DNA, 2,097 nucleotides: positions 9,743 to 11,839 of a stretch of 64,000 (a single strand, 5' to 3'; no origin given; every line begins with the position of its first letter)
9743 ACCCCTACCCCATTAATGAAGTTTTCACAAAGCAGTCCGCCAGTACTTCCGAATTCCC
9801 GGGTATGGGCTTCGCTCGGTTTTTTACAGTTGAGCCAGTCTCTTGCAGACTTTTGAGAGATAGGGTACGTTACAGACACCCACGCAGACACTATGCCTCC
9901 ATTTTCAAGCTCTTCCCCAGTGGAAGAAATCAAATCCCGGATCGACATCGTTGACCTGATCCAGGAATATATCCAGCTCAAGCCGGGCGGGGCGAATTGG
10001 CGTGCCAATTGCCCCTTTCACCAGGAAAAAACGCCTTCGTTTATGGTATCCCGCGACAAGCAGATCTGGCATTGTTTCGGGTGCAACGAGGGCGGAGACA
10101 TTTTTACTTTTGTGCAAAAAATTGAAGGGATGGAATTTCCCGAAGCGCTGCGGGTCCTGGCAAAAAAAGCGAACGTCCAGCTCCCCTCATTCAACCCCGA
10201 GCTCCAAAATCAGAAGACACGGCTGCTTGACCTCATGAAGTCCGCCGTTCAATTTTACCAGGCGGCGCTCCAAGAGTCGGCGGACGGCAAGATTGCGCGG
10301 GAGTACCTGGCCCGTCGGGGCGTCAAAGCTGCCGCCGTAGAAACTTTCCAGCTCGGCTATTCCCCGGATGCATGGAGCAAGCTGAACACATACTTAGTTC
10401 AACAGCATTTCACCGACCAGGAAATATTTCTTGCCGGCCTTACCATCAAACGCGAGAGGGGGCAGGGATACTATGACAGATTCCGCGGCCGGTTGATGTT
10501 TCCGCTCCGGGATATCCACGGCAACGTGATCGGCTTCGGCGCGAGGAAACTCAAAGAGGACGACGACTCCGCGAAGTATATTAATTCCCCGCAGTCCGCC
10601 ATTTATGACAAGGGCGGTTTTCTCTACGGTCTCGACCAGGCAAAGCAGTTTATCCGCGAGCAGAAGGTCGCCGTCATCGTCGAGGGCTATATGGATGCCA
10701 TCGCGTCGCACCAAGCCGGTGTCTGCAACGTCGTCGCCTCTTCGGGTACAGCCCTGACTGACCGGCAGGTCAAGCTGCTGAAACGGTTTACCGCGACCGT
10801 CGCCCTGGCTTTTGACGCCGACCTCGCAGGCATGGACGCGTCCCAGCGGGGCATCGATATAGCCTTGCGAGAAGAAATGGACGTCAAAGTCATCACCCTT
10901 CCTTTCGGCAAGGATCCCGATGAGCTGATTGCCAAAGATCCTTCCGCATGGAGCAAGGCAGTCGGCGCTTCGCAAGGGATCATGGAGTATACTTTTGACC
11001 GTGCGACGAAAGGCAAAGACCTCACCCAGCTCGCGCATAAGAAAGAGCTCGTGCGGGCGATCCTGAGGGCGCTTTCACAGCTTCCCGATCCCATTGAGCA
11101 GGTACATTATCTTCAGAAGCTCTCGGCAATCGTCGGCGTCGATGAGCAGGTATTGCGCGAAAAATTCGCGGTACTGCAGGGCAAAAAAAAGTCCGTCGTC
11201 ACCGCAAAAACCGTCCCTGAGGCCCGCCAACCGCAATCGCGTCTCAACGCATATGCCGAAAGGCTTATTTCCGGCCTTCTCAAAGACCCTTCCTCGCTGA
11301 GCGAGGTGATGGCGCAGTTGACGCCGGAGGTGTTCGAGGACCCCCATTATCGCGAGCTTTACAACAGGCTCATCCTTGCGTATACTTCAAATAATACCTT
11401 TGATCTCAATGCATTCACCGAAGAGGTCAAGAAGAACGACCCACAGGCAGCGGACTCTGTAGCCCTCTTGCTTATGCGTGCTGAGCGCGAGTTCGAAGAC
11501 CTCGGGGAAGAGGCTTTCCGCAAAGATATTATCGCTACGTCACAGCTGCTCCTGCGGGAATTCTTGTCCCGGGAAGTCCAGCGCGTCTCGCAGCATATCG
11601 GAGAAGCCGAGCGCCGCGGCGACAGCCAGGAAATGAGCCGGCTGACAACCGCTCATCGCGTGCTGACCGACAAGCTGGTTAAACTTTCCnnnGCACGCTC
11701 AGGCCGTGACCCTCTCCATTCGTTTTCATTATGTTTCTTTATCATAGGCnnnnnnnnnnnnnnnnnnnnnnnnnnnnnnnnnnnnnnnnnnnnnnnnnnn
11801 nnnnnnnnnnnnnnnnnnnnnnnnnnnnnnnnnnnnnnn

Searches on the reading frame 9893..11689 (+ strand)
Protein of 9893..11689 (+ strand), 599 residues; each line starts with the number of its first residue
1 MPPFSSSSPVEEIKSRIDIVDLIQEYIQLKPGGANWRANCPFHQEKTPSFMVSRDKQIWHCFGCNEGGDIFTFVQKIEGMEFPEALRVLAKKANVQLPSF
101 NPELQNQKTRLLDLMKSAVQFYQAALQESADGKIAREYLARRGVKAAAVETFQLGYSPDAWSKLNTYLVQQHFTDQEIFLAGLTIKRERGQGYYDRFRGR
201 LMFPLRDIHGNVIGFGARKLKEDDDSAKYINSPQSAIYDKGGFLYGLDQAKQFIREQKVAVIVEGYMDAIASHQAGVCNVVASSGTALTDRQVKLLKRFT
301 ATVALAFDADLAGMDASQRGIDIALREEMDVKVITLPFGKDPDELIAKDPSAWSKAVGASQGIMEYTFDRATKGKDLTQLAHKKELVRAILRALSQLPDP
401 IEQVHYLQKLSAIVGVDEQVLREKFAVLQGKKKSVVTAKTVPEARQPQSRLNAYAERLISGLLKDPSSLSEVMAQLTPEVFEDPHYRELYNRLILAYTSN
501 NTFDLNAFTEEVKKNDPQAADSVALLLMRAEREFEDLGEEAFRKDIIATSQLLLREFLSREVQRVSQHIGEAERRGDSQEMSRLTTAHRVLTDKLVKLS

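Call 26: find_homologous_proteins(query=window:9893-11689:+, max_evalue=1e-50)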
Query window:9893-11689:+ (599 aa): 7968 proteins with E <= 1e-50 among 8000 candidates; the best 120 are listed.
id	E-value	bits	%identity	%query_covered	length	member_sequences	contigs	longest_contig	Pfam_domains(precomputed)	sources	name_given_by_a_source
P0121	0.0e+0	1331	100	100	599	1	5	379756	PF08275.18,PF13155.13,PF01807.26,PF13662.13,PF10410.15,PF00772.27,PF01751.29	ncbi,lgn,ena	-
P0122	2.6e-242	824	61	100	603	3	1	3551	PF08275.18,PF13155.13,PF01807.26,PF13662.13,PF10410.15,PF00772.27,PF01751.29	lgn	-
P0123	3.1e-241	820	61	100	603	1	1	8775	PF08275.18,PF13155.13,PF01807.26,PF13662.13,PF10410.15,PF00772.27,PF01751.29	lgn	-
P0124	6.7e-237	806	59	100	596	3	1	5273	PF08275.18,PF13155.13,PF01807.26,PF13662.13,PF10410.15,PF01751.29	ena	-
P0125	9.7e-236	802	60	100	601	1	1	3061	PF08275.18,PF13155.13,PF01807.26,PF13662.13,PF10410.15,PF01751.29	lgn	-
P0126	4.9e-232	790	60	98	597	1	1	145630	PF08275.18,PF13155.13,PF01807.26,PF13662.13,PF10410.15,PF00772.27,PF01751.29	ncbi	ncbi:DNA primase [Patescibacteria group bacterium]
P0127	2.1e-226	771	58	100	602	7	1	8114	PF08275.18,PF13155.13,PF01807.26,PF13662.13,PF10410.15,PF01751.29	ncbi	ncbi:MAG: DNA primase [Parcubacteria group bacterium]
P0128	2.2e-192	659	50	99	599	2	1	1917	PF08275.18,PF13155.13,PF01807.26,PF13662.13,PF10410.15,PF01751.29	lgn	-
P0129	5.8e-191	654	52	96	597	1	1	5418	PF08275.18,PF13155.13,PF01807.26,PF13662.13,PF10410.15,PF01751.29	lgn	-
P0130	1.4e-188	646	49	99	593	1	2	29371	PF08275.18,PF13155.13,PF01807.26,PF13662.13,PF10410.15,PF01751.29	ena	-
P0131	2.4e-188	646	51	97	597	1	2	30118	PF08275.18,PF13155.13,PF01807.26,PF13662.13,PF10410.15,PF01751.29,PF13362.13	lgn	-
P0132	3.1e-188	645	50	98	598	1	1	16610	PF08275.18,PF13155.13,PF01807.26,PF13662.13,PF10410.15,PF01751.29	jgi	jgi:DNA primase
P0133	4.7e-186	638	51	99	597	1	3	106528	PF08275.18,PF13155.13,PF01807.26,PF13662.13,PF10410.15,PF01751.29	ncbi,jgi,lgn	-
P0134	1.5e-185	636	49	89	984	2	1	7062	PF08275.18,PF13155.13,PF01807.26,PF13662.13,PF10410.15,PF14528.12,PF01751.29,PF13403.12,PF14890.12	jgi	-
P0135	9.6e-184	630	49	98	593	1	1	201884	PF08275.18,PF13155.13,PF01807.26,PF13662.13,PF10410.15,PF01751.29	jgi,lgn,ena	-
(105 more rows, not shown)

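Call 27: find_encoding_contigs(protein=P0126, flank=10000, max_places=2)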
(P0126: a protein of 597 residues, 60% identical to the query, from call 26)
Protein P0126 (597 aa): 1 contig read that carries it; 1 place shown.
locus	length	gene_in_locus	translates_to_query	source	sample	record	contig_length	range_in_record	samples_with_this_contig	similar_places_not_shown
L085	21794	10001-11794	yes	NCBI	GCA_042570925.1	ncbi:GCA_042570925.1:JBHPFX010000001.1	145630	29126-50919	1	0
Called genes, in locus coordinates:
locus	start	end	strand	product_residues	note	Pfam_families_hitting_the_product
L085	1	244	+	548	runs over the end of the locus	PF00118:Cpn60_TCP1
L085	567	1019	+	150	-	-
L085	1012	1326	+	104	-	PF09685:MamF_MmsF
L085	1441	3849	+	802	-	PF01326:PPDK_N, PF00391:PEP-utilizers, PF02896:PEP-utilizers_C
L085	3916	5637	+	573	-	PF17957:Big_7, PF18884:TSP3_bac (weak)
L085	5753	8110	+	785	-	PF13086:AAA_11, PF13604:AAA_30 (faint), PF13245:AAA_19 (faint), PF13086:AAA_11 (weak), PF13087:AAA_12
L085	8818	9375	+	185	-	PF01966:HD (weak)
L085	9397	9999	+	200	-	-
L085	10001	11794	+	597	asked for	PF00772:DnaB (faint), PF01807:Zn_ribbon_DnaG, PF08275:DNAG_N, PF01751:Toprim, PF13155:Toprim_2, PF13662:Toprim_4, PF10410:DnaB_bind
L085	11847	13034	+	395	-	PF03979:Sigma70_r1_1, PF00140:Sigma70_r1_2, PF04542:Sigma70_r2, PF04539:Sigma70_r3, PF04545:Sigma70_r4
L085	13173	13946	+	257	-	PF22435:MRM3-like_sub_bind, PF00588:SpoU_methylase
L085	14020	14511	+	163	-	PF27226:AF_1845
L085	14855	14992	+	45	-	-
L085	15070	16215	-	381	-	PF01266:DAO (faint), PF07992:Pyr_redox_2, PF13454:NAD_binding_9 (faint), PF13738:Pyr_redox_3, PF13434:Lys_Orn_oxgnase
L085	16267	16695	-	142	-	PF01161:PBP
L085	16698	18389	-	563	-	PF00999:Na_H_Exchanger, PF02254:TrkA_N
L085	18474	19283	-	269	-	PF00730:HhH-GPD, PF00633:HHH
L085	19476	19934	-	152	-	-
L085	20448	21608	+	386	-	-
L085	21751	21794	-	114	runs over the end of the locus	-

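Call 52: find_encoding_contigs(protein=P0123, flank=10000, max_places=2)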
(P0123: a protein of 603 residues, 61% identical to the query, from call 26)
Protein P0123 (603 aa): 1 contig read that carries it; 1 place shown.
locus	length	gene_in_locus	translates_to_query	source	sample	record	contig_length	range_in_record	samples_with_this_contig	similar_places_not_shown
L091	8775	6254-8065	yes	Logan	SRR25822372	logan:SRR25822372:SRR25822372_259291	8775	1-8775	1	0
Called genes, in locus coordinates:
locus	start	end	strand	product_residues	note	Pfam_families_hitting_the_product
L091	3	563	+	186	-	?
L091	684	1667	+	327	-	PF00005:ABC_tran, PF13304:AAA_21, PF13732:DrrA1-3_C (weak)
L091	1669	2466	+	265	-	PF01061:ABC2_membrane, PF12698:ABC2_membrane_3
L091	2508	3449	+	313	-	PF01699:Na_Ca_ex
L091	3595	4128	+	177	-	-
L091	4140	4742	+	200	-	-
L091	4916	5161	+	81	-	PF00550:PP-binding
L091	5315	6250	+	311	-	PF03741:TerC, PF04332:DUF475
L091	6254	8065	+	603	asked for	PF01807:Zn_ribbon_DnaG, PF08275:DNAG_N, PF01751:Toprim, PF13155:Toprim_2, PF13662:Toprim_4, PF10410:DnaB_bind, PF00772:DnaB (weak)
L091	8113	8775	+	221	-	?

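Call 53: find_encoding_contigs(protein=P0127, flank=10000, max_places=2)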
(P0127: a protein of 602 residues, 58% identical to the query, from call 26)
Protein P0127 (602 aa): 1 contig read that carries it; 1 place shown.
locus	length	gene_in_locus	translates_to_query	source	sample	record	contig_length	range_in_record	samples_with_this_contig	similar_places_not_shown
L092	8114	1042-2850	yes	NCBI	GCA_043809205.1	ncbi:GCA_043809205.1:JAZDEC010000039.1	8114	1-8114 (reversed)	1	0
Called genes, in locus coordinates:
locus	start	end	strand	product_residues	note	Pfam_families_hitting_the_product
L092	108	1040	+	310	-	PF03741:TerC (weak), PF04332:DUF475, PF03741:TerC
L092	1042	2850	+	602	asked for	PF01807:Zn_ribbon_DnaG, PF08275:DNAG_N, PF01751:Toprim, PF13155:Toprim_2, PF13662:Toprim_4, PF10410:DnaB_bind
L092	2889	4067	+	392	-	PF03979:Sigma70_r1_1, PF00140:Sigma70_r1_2, PF04542:Sigma70_r2, PF04539:Sigma70_r3, PF04545:Sigma70_r4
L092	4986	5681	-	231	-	PF06414:Zeta_toxin (weak), PF13671:AAA_33, PF13238:AAA_18 (weak)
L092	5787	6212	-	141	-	PF01161:PBP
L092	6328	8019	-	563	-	PF00999:Na_H_Exchanger, PF02254:TrkA_N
